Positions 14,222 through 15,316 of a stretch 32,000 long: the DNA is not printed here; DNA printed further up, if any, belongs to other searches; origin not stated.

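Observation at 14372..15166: Uncharacterised cytoplasmic Sel1-repeat protein translationally coupled between selA and selB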

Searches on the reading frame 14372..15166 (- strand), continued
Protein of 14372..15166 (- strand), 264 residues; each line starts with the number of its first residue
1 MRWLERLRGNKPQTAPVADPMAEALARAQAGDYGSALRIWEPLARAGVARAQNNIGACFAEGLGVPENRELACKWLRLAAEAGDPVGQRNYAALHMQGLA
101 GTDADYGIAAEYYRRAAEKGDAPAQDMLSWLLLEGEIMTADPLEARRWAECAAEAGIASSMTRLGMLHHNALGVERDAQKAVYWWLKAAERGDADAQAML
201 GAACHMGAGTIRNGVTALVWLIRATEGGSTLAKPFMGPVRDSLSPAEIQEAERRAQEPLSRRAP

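Call 31: predict_structure(alignment_id=A2)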
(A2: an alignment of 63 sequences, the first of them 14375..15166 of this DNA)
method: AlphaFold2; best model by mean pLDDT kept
length: 264 residues; sequences in the alignment: 63
mean_pLDDT: 93.0   pTM: 0.85
mean pLDDT of the five models: 93.0, 92.8, 92.4, 92.3, 92.1
residues with pLDDT >= 90: 231; 70-90: 10; 50-70: 14; < 50: 9
segments of 3 or more residues with pLDDT < 50: 9-13, 262-264
pLDDT, mean of each block of 10 residues (from residue 1): 51 64 97 98 98 98 96 98 98 90 88 98 98 94 98 98 98 97 98 98 98 98 98 98 98 93 44
secondary structure, 60 per line:
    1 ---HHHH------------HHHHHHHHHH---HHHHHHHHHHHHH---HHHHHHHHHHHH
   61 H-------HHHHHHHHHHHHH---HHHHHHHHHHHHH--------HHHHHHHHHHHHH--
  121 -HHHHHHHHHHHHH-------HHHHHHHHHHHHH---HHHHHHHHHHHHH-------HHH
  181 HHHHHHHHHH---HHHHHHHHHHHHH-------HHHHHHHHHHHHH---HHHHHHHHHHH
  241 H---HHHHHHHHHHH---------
elements in order: H4-7 H20-29 H33-45 H49-61 H69-81 H85-97 H106-118 H122-134 H142-154 H158-170 H178-190 H194-206 H214-226 H230-241 H245-255

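Call 33: search_solved_structures(query=A2, max_evalue=0.00001)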
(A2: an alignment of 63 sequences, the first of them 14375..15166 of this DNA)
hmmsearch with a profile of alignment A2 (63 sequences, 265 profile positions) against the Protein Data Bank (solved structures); distinct sequences matched with E-value up to 0.00001: 25.
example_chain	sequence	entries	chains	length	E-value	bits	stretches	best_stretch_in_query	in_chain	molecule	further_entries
6ok3_A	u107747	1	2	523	2.5e-82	279.4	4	41-228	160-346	Sel1 repeat protein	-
8sxq_A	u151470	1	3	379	5.9e-75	255.2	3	45-256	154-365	SEL-1 repeat protein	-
4bwr_A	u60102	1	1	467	2.2e-74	253.4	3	75-229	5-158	PROTEIN CORRESPONDING TO LOCUS C5321 FROM CFT073 E.COLI STRAIN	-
8ket_C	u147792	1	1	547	1.1e-48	169.2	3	75-237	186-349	Protein sel-1 homolog 1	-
9uav_C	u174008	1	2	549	1.5e-48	168.7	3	75-237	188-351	Protein sel-1 homolog 1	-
8kes_D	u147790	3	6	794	1.2e-45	159.2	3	75-238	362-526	Protein sel-1 homolog 1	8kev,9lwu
6ork_A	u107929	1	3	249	1.4e-44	155.6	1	22-222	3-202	Sel1 repeat protein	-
9og0_C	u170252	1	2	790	1.5e-44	155.6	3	75-237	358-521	Protein sel-1 homolog 1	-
6deh_A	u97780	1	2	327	3.7e-39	137.9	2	35-256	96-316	TPR repeat protein, protein-protein interaction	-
6ur7_A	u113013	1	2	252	2.9e-36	128.4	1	26-221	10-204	Sel1 repeat family protein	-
6onw_A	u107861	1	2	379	1.6e-35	126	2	67-239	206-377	Sel1 repeat protein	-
1ouv_A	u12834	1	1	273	5.3e-25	91.5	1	67-220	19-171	conserved hypothetical secreted protein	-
5b26_A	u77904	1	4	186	1.2e-23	87.1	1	75-238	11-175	Protein sel-1 homolog 1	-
8d9x_A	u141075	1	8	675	3.6e-23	85.5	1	28-211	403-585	Maltodextrin-binding protein,DAP3-binding cell death enhancer 1 short form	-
6orc_A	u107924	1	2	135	3.6e-17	65.8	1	115-237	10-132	Sel1 repeat protein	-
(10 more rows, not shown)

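Call 41: fold_search(model_id=the predicted structure, library=pdb)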
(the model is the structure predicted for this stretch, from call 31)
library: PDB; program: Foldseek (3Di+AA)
matches with E <= 10: 848; with E <= 0.001: 51
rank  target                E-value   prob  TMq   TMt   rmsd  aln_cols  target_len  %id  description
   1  6deh_A                1.2e-13  1.00  0.77  0.64   2.5       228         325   29  Structure of LpnE Effector Protein from Legionella pneumophila (sp. Philadelphia) (released 2018-12-19)
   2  8sxq_A                1.5e-13  1.00  0.81  0.62   2.4       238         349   32  Crystal structure of Sel-1 repeat protein LceB from Legionella pneumophila (released 2024-01-24)
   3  8sxq_B                2.2e-13  1.00  0.82  0.63   2.2       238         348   31  Crystal structure of Sel-1 repeat protein LceB from Legionella pneumophila (released 2024-01-24)
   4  6ok3_A                2.6e-13  1.00  0.78  0.42   3.8       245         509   31  Crystal structure of Sel1 repeat protein from Oxalobacter formigenes (released 2020-04-15)
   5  6ok3_B                7.1e-13  1.00  0.78  0.42   3.8       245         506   31  Crystal structure of Sel1 repeat protein from Oxalobacter formigenes (released 2020-04-15)
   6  6ork_A                1.8e-12  1.00  0.76  0.82   3.4       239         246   31  Crystal structure of Sel1 repeat protein from Oxalobacter formigenes (released 2020-05-06)
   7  8sxq_C                2.9e-12  1.00  0.81  0.62   2.2       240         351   31  Crystal structure of Sel-1 repeat protein LceB from Legionella pneumophila (released 2024-01-24)
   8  6ur7_B                5.2e-12  1.00  0.79  0.83   4.6       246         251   27  Crystal structure of Sel1 repeat protein from Oxalobacter formigenes (released 2020-10-28)
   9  6ork_B                9.9e-12  1.00  0.74  0.79   4.5       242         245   29  Crystal structure of Sel1 repeat protein from Oxalobacter formigenes (released 2020-05-06)
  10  4bwr                  1.3e-11  1.00  0.82  0.47   2.0       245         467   27  Crystal structure of c5321: a protective antigen present in uropathogenic Escherichia coli strains displaying an SLR fol (released 2013-07-24)
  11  6ur7_A                1.7e-11  1.00  0.77  0.83   4.0       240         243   26  Crystal structure of Sel1 repeat protein from Oxalobacter formigenes (released 2020-10-28)
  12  1ouv                  2.5e-10  1.00  0.71  0.71   4.0       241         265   20  Helicobacter cysteine rich protein C (HcpC) (released 2004-03-30)
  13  6onw_B                2.7e-10  1.00  0.61  0.48   6.7       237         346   25  Crystal structure of Sel1 repeat protein from Oxalobacter formigenes (released 2020-04-29)
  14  6onw_A                8.0e-10  1.00  0.66  0.52   8.1       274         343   24  Crystal structure of Sel1 repeat protein from Oxalobacter formigenes (released 2020-04-29)
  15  9og0_C                2.2e-08  1.00  0.50  0.25  11.0       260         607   21  Cryo-EM structure of OS9-SEL1L-HRD1 dimer (released 2025-07-30)
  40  8fo6_A                2.0e-04  1.00  0.41  0.25   8.6       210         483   15  Nucleotide-free structure of a functional construct of eukaryotic elongation factor 2 kinase. (released 2023-05-03)
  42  8gm5_A                2.4e-04  1.00  0.39  0.24   8.2       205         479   15  Functional construct of the Eukaryotic elongation factor 2 kinase bound to Calmodulin, ADP and to the A-484954 inhibit (released 2023-05-31)
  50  7shq_A                9.6e-04  1.00  0.40  0.24   7.9       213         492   16  Structure of a functional construct of eukaryotic elongation factor 2 kinase in complex with calmodulin. (released 2022-04-06)
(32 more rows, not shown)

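Call 59: find_encoding_contigs(protein=P0095, flank=6000, max_places=3)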
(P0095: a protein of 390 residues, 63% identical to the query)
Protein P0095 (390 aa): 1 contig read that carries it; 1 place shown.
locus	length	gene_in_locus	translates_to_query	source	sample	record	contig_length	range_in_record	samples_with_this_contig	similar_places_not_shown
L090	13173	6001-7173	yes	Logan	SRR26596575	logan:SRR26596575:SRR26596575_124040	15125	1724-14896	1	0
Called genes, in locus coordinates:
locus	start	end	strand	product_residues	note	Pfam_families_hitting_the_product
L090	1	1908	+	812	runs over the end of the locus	PF00384:Molybdopterin, PF01568:Molydop_binding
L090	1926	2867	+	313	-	PF12838:Fer4_7, PF13237:Fer4_10 (weak), PF13247:Fer4_11, PF14697:Fer4_21 (weak), PF12797:Fer4_2 (weak), PF12837:Fer4_6 (weak), PF00037:Fer4 (weak), PF09163:Form-deh_trans, +4 more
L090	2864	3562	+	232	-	PF01292:Ni_hydr_CYTB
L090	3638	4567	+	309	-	PF04216:FdhE_N, PF24859:FdhE_central, PF24860:FdhE_C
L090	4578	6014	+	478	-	PF12390:Se-cys_synth_N, PF03841:SelA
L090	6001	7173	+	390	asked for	PF08238:Sel1 (weak)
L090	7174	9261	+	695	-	PF00009:GTP_EFTU, PF03144:GTP_EFTU_D2, PF25461:Beta-barrel_SelB, PF09106:WHD_2nd_SelB, PF09107:WHD_3rd_SelB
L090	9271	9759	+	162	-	-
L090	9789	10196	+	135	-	-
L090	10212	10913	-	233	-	PF01427:Peptidase_M15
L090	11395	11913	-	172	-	PF01471:PG_binding_1, PF09374:PG_binding_3 (faint), PF01471:PG_binding_1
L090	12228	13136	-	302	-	PF00126:HTH_1, PF03466:LysR_substrate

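Call 60: find_encoding_contigs(protein=P0094, flank=6000, max_places=3)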
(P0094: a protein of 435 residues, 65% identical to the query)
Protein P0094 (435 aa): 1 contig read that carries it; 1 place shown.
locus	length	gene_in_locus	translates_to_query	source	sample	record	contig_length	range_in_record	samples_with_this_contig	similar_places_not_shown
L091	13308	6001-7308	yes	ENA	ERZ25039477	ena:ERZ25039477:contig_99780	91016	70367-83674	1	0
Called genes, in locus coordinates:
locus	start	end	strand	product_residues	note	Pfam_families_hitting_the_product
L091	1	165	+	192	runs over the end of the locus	PF01040:UbiA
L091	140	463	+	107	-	PF01040:UbiA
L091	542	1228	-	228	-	-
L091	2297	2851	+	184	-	PF11127:YgaP-like_TM (weak)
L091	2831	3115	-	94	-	PF03364:Polyketide_cyc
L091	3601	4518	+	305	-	PF04216:FdhE_N, PF24859:FdhE_central, PF24860:FdhE_C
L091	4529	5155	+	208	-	PF12390:Se-cys_synth_N, PF03841:SelA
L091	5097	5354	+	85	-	PF03841:SelA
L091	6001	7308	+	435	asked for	PF08238:Sel1, PF00009:GTP_EFTU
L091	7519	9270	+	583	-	PF25461:Beta-barrel_SelB, PF09106:WHD_2nd_SelB, PF09107:WHD_3rd_SelB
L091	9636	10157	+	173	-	PF01571:GCV_T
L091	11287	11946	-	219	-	-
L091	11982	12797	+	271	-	PF02347:GDC-P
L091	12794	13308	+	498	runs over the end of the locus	PF02347:GDC-P, PF01212:Beta_elim_lyase (weak), PF21478:GcvP2_C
